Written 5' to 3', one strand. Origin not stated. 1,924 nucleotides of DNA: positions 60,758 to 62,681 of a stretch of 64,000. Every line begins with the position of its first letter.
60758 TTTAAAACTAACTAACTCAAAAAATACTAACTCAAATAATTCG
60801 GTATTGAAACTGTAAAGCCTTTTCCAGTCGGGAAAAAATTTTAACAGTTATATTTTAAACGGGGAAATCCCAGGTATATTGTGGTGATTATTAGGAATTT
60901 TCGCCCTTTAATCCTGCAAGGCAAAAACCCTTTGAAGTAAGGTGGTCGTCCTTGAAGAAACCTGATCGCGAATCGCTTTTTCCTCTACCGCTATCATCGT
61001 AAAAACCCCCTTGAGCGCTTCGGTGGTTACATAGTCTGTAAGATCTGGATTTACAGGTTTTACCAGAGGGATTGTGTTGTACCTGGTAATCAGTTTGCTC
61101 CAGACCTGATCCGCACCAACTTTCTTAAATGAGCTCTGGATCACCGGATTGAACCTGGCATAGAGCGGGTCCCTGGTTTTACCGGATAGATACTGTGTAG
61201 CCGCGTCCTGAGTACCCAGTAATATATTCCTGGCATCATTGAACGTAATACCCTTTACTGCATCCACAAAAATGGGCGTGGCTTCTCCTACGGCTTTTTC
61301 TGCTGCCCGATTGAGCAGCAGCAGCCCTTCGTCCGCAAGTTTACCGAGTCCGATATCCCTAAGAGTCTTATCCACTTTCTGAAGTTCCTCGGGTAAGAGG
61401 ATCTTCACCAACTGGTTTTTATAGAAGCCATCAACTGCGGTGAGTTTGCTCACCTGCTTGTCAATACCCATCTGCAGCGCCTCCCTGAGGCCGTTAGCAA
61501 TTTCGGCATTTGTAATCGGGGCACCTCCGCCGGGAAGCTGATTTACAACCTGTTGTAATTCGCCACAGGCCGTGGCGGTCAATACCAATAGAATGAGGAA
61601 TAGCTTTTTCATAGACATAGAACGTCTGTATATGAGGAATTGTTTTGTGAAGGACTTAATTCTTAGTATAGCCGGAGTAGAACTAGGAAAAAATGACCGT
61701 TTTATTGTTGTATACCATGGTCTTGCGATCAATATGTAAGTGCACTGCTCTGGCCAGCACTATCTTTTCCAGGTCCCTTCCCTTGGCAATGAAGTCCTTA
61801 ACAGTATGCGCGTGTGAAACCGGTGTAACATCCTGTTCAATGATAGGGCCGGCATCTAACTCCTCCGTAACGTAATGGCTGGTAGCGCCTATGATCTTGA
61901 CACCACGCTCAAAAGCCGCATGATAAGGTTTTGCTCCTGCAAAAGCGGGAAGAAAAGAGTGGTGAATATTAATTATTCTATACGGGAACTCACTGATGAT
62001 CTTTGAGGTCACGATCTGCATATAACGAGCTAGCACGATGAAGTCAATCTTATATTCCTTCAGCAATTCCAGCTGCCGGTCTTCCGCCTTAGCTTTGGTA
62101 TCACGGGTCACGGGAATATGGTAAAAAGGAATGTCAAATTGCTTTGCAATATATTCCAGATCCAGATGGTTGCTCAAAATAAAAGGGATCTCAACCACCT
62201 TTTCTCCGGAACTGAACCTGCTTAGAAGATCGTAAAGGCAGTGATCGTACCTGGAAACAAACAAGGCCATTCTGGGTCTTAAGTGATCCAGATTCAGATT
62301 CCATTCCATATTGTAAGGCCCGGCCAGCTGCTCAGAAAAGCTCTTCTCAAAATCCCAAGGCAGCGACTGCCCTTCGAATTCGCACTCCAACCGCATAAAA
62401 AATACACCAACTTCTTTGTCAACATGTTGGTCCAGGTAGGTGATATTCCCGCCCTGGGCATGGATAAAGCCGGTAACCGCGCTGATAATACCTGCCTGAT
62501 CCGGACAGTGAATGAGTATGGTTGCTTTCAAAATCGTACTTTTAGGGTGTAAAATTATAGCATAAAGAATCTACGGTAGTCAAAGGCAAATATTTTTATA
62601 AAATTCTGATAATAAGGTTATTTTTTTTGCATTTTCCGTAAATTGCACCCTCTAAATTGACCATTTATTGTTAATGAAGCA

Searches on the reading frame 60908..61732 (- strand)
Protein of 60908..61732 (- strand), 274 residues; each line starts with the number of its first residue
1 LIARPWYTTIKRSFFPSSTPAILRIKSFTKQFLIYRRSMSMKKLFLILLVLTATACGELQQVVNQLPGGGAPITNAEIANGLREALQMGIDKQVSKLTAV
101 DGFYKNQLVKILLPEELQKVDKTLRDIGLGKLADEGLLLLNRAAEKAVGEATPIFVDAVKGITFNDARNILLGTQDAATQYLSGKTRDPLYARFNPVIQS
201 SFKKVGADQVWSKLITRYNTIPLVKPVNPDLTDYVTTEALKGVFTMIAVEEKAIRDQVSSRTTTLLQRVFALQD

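Call 9: search_protein_families(library=pfam, proteins=[window:60908-61732:-])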
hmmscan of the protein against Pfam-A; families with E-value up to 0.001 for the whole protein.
window:60908-61732:- (274 aa): 1 family
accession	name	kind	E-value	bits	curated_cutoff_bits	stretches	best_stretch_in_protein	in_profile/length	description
PF13852.11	DUF4197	-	3e-79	265.7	24.9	1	73-271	2-199/199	Protein of unknown function (DUF4197)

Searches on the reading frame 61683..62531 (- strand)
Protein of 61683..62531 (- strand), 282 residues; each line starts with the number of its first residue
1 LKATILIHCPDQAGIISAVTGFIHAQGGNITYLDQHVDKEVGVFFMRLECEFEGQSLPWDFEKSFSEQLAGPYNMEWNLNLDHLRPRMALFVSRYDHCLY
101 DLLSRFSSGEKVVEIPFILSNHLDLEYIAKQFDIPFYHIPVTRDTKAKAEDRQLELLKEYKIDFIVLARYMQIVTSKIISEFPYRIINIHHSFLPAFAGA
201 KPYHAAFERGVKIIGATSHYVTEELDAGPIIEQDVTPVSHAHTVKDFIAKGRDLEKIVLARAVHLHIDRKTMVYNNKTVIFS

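Call 9: search_protein_families(library=pfam, proteins=[window:61683-62531:-])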
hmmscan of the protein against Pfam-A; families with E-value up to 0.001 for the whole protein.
window:61683-62531:- (282 aa): 2 families
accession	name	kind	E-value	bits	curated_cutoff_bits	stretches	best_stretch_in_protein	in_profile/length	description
PF00551.24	Formyl_trans_N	-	6e-39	134.1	26.1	1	87-263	2-181/181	Formyl transferase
PF01842.31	ACT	-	4.1e-09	36.5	27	1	4-51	2-51/66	ACT domain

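Call 51: find_encoding_contigs(protein=window:61683-62531:-, flank=10000, max_places=2)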
Protein window:61683-62531:- (282 aa): no gene with exactly this product is on record in the collection.
